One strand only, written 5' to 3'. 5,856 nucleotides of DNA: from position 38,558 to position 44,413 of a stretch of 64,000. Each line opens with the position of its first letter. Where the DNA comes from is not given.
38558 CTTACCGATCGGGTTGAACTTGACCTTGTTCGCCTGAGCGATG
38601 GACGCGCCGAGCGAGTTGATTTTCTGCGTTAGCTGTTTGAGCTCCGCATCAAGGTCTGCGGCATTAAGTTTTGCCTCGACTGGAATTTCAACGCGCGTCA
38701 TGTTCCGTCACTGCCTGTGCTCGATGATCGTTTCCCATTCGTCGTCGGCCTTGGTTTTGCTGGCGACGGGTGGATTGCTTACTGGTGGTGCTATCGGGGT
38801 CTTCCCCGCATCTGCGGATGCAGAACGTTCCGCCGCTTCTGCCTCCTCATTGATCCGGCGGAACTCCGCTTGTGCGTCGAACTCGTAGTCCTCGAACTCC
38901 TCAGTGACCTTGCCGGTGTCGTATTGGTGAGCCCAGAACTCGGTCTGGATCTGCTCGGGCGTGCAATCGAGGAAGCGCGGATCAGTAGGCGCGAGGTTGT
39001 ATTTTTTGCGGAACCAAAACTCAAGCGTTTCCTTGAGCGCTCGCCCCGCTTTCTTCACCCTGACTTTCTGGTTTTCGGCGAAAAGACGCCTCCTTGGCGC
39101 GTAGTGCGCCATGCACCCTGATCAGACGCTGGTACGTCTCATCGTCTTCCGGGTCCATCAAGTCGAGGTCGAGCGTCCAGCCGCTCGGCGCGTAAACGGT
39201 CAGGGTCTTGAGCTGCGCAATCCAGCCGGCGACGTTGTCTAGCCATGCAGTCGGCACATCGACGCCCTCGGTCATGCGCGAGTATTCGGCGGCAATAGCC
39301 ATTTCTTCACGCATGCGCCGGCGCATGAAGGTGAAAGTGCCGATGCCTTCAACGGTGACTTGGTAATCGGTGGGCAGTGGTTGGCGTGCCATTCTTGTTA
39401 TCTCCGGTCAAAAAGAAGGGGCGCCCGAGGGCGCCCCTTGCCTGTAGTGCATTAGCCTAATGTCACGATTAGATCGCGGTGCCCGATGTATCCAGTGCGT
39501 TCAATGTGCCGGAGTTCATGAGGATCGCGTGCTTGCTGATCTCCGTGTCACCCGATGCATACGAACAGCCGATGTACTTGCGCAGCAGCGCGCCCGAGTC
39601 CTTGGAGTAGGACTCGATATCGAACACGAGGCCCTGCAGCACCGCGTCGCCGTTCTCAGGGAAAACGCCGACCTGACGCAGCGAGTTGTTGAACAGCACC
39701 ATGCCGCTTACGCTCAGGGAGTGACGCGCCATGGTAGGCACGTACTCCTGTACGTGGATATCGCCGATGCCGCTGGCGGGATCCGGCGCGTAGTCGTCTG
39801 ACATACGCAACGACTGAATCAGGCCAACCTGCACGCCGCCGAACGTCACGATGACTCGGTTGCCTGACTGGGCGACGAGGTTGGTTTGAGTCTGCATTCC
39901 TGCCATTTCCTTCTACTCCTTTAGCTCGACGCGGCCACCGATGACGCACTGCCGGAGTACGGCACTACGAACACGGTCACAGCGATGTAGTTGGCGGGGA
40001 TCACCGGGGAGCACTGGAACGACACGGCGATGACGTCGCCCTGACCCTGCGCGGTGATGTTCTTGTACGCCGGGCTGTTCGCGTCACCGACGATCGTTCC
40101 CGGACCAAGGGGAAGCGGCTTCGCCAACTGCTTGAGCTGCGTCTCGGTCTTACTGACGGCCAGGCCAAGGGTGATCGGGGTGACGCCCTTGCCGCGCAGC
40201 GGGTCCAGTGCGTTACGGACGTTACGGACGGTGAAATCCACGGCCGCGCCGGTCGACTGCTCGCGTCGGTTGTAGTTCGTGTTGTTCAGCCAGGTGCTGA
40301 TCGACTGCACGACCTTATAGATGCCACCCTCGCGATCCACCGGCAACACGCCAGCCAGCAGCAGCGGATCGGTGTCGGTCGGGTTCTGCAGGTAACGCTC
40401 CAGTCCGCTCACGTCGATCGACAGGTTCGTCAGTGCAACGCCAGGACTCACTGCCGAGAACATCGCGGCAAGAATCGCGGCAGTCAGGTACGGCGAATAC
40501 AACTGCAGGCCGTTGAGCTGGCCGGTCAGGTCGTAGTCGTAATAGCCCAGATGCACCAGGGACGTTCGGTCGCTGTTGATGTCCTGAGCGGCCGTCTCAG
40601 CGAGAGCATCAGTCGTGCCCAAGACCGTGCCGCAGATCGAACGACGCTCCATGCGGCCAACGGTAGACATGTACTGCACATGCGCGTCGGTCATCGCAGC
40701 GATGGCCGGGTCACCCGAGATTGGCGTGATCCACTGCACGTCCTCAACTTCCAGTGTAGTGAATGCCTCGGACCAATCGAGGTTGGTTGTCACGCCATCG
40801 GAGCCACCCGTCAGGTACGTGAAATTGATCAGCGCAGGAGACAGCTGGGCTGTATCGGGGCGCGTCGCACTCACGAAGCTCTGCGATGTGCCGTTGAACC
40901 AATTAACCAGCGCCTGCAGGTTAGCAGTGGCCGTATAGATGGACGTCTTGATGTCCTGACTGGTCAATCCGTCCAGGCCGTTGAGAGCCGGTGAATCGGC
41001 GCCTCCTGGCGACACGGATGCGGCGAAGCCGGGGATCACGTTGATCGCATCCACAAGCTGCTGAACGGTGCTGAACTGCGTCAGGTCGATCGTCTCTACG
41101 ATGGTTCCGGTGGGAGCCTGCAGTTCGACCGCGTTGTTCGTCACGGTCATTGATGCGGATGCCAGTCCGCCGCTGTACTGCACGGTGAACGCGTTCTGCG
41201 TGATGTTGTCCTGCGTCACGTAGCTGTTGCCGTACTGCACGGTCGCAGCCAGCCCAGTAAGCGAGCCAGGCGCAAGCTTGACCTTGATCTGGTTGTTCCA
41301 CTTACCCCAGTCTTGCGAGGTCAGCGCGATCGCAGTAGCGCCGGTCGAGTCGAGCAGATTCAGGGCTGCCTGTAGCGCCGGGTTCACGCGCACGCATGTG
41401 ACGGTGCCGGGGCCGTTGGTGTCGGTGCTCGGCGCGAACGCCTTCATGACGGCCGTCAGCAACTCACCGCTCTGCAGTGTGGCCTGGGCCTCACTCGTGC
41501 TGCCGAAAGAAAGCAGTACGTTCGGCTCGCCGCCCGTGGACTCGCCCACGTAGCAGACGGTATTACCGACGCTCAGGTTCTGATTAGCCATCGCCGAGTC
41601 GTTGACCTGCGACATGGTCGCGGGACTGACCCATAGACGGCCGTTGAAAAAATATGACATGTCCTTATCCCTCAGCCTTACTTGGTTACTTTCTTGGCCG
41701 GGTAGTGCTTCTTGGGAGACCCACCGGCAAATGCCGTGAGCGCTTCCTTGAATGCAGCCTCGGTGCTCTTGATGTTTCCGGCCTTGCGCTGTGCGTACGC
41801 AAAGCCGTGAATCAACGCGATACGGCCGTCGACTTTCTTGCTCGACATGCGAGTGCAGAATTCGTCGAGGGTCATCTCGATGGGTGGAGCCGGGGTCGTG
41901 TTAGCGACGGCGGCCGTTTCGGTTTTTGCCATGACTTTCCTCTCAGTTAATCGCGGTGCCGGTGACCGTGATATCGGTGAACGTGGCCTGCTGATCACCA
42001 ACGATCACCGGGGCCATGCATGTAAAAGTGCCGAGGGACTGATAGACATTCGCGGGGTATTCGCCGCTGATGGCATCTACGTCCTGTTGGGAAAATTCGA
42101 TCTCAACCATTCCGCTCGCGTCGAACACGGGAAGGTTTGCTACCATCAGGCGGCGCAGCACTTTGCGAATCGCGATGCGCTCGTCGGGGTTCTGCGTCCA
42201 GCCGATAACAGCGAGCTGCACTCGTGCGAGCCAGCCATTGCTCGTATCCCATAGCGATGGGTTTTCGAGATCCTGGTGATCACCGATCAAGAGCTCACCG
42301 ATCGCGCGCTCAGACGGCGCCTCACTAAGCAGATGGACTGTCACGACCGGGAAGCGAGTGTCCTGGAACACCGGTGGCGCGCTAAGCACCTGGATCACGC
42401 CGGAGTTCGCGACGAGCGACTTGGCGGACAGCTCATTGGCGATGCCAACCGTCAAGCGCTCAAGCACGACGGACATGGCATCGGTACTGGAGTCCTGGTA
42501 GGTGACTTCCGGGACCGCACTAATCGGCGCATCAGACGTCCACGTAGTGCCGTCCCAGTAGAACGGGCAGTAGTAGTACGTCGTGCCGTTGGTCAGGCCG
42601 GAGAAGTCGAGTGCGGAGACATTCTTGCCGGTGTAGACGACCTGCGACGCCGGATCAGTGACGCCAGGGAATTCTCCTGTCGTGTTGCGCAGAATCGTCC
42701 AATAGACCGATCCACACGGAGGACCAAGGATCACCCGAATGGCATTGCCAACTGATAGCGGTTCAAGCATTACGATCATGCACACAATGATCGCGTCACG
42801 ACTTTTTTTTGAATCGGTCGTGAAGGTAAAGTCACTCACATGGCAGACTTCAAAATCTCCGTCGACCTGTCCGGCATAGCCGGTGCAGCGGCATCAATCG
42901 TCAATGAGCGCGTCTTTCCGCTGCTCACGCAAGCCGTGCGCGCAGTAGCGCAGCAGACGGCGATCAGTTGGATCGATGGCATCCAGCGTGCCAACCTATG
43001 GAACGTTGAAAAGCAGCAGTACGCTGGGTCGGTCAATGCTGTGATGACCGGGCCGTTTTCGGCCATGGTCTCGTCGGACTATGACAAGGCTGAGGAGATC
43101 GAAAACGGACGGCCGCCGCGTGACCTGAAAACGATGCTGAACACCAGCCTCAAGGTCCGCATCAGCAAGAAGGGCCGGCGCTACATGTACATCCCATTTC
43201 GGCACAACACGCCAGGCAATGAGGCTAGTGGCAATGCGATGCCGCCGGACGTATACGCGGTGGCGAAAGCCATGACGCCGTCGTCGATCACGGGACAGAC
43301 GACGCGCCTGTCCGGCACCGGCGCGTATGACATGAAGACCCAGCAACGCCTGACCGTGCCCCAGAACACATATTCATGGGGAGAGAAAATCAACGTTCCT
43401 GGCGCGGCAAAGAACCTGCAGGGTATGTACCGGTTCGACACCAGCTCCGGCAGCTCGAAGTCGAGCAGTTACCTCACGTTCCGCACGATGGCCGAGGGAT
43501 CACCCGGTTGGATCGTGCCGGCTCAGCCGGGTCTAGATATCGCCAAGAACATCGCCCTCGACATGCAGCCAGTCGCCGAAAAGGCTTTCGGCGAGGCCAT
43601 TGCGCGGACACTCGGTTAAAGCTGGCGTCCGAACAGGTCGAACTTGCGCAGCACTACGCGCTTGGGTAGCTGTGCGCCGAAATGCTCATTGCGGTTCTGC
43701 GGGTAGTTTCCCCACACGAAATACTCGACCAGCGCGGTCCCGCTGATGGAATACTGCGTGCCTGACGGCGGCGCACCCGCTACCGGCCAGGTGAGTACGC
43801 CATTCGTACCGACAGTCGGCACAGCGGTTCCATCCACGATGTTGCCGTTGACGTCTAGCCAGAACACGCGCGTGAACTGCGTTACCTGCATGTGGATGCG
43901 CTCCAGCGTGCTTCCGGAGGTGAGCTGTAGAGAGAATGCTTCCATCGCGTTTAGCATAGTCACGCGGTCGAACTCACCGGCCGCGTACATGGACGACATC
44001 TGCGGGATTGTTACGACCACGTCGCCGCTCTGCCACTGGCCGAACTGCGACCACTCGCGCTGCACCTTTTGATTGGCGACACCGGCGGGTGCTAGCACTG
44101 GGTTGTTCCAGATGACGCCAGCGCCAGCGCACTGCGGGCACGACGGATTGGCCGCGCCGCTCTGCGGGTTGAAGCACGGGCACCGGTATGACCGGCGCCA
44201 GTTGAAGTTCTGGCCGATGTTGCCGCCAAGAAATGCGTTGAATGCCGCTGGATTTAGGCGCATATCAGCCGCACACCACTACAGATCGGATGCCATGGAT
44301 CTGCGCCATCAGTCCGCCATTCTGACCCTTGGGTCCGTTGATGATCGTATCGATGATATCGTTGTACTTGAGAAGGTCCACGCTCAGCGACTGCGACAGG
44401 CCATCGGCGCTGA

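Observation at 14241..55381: Recurrent cassette: stop codon, then motif, then hairpin (often with a T-run), then the next start codon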

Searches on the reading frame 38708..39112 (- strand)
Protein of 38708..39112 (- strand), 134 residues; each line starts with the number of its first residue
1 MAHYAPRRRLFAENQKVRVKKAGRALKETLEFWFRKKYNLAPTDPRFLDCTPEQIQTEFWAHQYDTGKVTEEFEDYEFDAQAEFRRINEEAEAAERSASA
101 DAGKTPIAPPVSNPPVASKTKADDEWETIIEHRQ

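Call 22: search_protein_families(library=phrogs, proteins=[window:38708-39112:-], max_evalue=0.001)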
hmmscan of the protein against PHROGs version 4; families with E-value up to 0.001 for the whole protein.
window:38708-39112:- (134 aa): 1 family
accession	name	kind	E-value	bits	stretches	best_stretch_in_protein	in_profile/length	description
phrog_25000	-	tail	3.1e-06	27.9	1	16-68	124-176/230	tail assembly chaperone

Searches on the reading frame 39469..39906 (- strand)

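Call 22: search_protein_families(library=phrogs, proteins=[window:39469-39906:-], max_evalue=0.001)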
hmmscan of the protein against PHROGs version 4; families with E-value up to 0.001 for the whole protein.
window:39469-39906:- (145 aa): 1 family
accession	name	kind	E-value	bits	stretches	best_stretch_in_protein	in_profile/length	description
phrog_985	-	head and packaging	5.1e-35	121.2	1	4-143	1-139/141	virion structural protein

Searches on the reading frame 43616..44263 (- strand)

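Call 21: search_protein_families(library=phrogs, proteins=[window:43616-44263:-], max_evalue=0.001)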
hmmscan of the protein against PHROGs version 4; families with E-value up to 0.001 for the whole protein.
window:43616-44263:- (215 aa): 2 families
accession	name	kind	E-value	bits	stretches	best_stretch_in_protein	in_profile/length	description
phrog_1004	-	head and packaging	1.2e-33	117.6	1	7-213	22-229/263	virion structural protein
phrog_38102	-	head and packaging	0.00047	21.1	1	24-50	27-53/178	virion structural protein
